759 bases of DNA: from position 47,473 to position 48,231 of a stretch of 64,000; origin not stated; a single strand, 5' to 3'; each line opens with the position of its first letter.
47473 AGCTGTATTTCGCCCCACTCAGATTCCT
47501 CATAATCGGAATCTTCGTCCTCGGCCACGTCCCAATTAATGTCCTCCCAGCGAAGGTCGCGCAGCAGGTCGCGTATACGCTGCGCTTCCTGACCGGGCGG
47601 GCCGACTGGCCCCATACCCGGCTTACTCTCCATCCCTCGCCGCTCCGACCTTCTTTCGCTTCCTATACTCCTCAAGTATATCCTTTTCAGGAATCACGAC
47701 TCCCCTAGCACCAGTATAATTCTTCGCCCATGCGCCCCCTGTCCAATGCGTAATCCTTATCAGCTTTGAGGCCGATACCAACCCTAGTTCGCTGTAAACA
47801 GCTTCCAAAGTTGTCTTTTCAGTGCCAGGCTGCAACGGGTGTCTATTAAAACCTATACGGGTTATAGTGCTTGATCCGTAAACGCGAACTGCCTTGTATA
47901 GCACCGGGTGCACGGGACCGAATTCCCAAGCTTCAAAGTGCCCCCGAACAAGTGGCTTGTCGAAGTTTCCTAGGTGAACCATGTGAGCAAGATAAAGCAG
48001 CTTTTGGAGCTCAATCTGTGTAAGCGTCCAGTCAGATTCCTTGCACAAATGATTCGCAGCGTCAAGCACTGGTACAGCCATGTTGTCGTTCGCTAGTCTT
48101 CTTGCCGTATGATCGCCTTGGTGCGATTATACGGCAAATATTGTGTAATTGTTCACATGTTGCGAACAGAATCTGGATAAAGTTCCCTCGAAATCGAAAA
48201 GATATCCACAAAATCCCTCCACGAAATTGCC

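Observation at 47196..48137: Candidate Panacea-type toxin-antitoxin/defence pair: DUF4065 protein + novel acidic two-TM protein under a palindromic TATAAT promoter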

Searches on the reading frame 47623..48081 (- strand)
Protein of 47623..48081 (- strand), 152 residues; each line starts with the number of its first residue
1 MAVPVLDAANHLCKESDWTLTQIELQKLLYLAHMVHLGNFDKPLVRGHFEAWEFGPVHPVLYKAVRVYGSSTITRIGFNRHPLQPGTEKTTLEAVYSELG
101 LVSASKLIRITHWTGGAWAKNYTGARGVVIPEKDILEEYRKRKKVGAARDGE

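Call 3: search_protein_families(library=pfam, proteins=[window:47623-48081:-], max_evalue=1)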
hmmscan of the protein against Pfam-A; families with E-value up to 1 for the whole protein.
window:47623-48081:- (152 aa): 1 family
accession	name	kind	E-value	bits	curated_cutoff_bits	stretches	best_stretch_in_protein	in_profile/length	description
PF13274.11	SocA_Panacea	-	2.2e-16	61.2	25.7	1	25-118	1-112/113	Antitoxin SocA-like, Panacea domain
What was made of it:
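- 47623..48081 (-): panA: stand-alone Panacea (DUF4065) antitoxin-like gene, 152 aa, no N-terminal HTH/PAD1 domain. Pfam PF13274 E 2.2e-16 (call 3).
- On Panacea-domain antitoxins (PanA; Pfam PF13274 / DUF4065): PF13274 at E 2.2e-16, 61.2 bits against a 25.7-bit cutoff, covering model positions 1-112 of 113 (call 3).
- Checked: (i) ORF 47623-48081 (-), 152 aa, matches Pfam PF13274 SocA_Panacea at E 2.2e-16, 61.2 bits against a cutoff of 25.7, residues 25-118 (call 3).
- PanA matches PF13274 well above threshold (call 3).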

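Call 4: search_protein_families(library=padloc, proteins=[window:47623-48081:-], max_evalue=1)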
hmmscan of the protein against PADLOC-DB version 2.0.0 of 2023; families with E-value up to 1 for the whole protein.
window:47623-48081:- (152 aa): 0 families

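Call 5: search_protein_families(library=ncbifam, proteins=[window:47623-48081:-], max_evalue=1)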
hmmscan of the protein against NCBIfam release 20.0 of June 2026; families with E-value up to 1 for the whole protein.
window:47623-48081:- (152 aa): 1 family
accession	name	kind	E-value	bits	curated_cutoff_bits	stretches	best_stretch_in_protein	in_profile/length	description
NF047745.1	SocA_antitoxin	equivalog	6.6e-29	100.8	190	1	13-144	14-160/176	type VI toxin-antitoxin system SocA family antitoxin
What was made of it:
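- On SocA (NCBIfam NF047745 equivalog; type VI TA antitoxin): 100.8 bits against a 190-bit cutoff (call 5).
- Closest known: SocA-SocB of Caulobacter crescentus. Same: The NCBIfam SocA model aligns to residues 13-144 at E 6.6e-29 (call 5).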

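Call 6: search_protein_families(library=phrogs, proteins=[window:47623-48081:-], max_evalue=1)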
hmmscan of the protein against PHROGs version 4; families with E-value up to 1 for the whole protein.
window:47623-48081:- (152 aa): 3 families
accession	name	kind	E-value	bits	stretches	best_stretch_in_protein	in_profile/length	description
phrog_1281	-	unknown function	4.8e-30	105.7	1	4-145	9-156/195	-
phrog_10390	-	unknown function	7.3e-19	69.4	1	17-142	162-294/299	-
phrog_10045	-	DNA, RNA and nucleotide metabolism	0.28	12.1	0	86-122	8-44/74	HTH DNA binding protein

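Call 60: search_solved_structures(query=window:47623-48081:-, max_evalue=1)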
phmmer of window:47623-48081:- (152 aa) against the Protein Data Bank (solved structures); distinct sequences matched with E-value up to 1: 0.

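Call 72: search_dna_similar(query=window:47623-48081:-, collection=plasmids, mode=protein, max_evalue=0.001, max_rows=40)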
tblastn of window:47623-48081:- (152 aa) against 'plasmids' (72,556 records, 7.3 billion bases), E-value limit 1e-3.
Records with a match: 24; places in all: 26; records where one place covers at least 80% of the query: 9.
Best place of each record, by identity: <60% 24.
By first word of the organism name: Bacillus 3; Pseudomonas 2; Paenibacillus 2; Bosea 2; Neisseria 2; Ligilactobacillus 2; Escherichia 1; Rhodococcus 1; Legionella 1; Akkermansia 1; and 7 more.
By predicted mobility (MOB-suite, as given by PLSDB): non-mobilizable 20; mobilizable 4.
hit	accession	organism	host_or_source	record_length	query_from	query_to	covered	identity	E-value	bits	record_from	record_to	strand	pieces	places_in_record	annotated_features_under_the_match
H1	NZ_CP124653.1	Pseudomonas aeruginosa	Homo sapiens,Wound/Abscess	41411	14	146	88%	33.3%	4e-10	64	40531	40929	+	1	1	type II toxin-antitoxin system antitoxin SocA domain-containing ...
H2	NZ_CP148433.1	Escherichia coli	Chicken,single cell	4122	14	142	85%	33.1%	4e-7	55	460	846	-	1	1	type II toxin-antitoxin system antitoxin SocA domain-containing ...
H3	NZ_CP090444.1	Rhodococcus sp. DMF-1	pure culture,surface marine water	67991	20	137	78%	34.4%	4e-6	52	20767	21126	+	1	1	type II toxin-antitoxin system antitoxin SocA domain-containing ...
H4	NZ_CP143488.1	Pseudomonas silesiensis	single cell,landfill for plastics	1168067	1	142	93%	28.3%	9e-10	63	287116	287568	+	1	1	record has no annotation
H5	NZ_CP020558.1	Paenibacillus larvae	Apis mellifera,single cell microbial ...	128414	19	151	88%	29.6%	4e-6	52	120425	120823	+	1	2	type II toxin-antitoxin system antitoxin SocA domain-containing ...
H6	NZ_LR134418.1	Legionella adelaidensis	environmental,Cooling tower water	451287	10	142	88%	28.9%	3e-7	55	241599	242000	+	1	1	type II toxin-antitoxin system antitoxin SocA domain-containing ...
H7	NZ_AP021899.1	Akkermansia muciniphila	Homo sapiens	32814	9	131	81%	30.0%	7e-9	60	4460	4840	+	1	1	type II toxin-antitoxin system antitoxin SocA domain-containing ...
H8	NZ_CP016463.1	Bosea sp. RAC05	Microbial isolate,Algal phycosphere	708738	1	139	91%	26.4%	6e-8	57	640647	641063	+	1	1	hypothetical protein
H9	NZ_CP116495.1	Rickettsia asembonensis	Ctenocephalides orientis,insect ...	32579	6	112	70%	34.2%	1e-11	68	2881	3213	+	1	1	AAA family ATPase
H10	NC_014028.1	Salinibacter ruber M8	-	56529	20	118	65%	35.8%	6e-8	57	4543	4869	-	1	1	type II toxin-antitoxin system antitoxin SocA domain-containing ...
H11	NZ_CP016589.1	Bacillus thuringiensis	Mono isolate,Ginseng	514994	19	142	82%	28.1%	6e-4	46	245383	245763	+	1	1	type II toxin-antitoxin system antitoxin SocA domain-containing ...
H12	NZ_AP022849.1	Bosea sp. ANAM02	Callyspongia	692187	1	139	91%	25.0%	1e-3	45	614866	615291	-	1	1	hypothetical protein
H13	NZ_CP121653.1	Rhizobium sp. CB3171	Calliandra calothyrsus,cell culture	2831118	20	129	72%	30.8%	7e-11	66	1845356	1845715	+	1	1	record has no annotation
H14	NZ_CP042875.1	Bacillus cereus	Triticum aestivum L,tissue sample,root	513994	20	112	61%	35.5%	2e-7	56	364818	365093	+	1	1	type II toxin-antitoxin system antitoxin SocA domain-containing ...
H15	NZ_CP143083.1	Shewanella khirikhana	shrimp,mixed culture,intestine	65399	20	118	65%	33.0%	1e-5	50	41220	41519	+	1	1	type II toxin-antitoxin system antitoxin SocA domain-containing ...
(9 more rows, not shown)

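Call 74: get_annotated_region(hit=H2, flank=1500)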
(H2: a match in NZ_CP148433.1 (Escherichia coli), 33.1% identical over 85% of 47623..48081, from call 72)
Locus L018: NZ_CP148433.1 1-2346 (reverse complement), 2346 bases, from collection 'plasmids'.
description: Escherichia coli strain Z1323CEC0013 plasmid pZ1323CEC0013_1-7, complete sequence
organism: Escherichia coli (NCBI taxid 562)
taxonomy: Bacteria; Pseudomonadota; Gammaproteobacteria; Enterobacterales; Enterobacteriaceae; Escherichia; Escherichia coli
host: -; source: Chicken,single cell; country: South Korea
typing (MOB-suite, as given by PLSDB): non-mobilizable
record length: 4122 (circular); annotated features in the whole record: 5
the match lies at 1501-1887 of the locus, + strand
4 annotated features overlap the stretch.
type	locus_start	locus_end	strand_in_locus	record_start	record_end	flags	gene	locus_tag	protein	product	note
CDS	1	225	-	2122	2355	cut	-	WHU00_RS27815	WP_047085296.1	hypothetical protein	-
CDS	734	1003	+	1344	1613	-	-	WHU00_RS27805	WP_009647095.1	phage tail fiber C-terminal domain-containing protein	-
CDS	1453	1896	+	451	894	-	-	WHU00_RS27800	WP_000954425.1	type II toxin-antitoxin system antitoxin SocA domain-containing protein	-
CDS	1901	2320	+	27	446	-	-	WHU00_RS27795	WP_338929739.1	hypothetical protein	-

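Call 75: get_annotated_region(hit=H1, flank=1500)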
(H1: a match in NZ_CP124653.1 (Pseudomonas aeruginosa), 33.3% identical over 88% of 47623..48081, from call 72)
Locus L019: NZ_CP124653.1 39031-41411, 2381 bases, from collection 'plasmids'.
description: Pseudomonas aeruginosa strain 2020CK-00443 plasmid unnamed1, complete sequence
organism: Pseudomonas aeruginosa (NCBI taxid 287)
taxonomy: Bacteria; Pseudomonadota; Gammaproteobacteria; Pseudomonadales; Pseudomonadaceae; Pseudomonas; Pseudomonas aeruginosa
host: -; source: Homo sapiens,Wound/Abscess; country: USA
typing (MOB-suite, as given by PLSDB): non-mobilizable
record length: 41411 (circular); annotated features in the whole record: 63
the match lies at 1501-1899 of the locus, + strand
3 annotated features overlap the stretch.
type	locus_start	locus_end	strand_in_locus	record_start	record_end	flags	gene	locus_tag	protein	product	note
CDS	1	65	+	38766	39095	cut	-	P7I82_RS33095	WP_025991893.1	hypothetical protein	-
CDS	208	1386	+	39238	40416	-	-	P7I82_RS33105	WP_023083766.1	DUF3596 domain-containing protein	-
CDS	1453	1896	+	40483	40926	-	-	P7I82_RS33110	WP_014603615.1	type II toxin-antitoxin system antitoxin SocA domain-containing protein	-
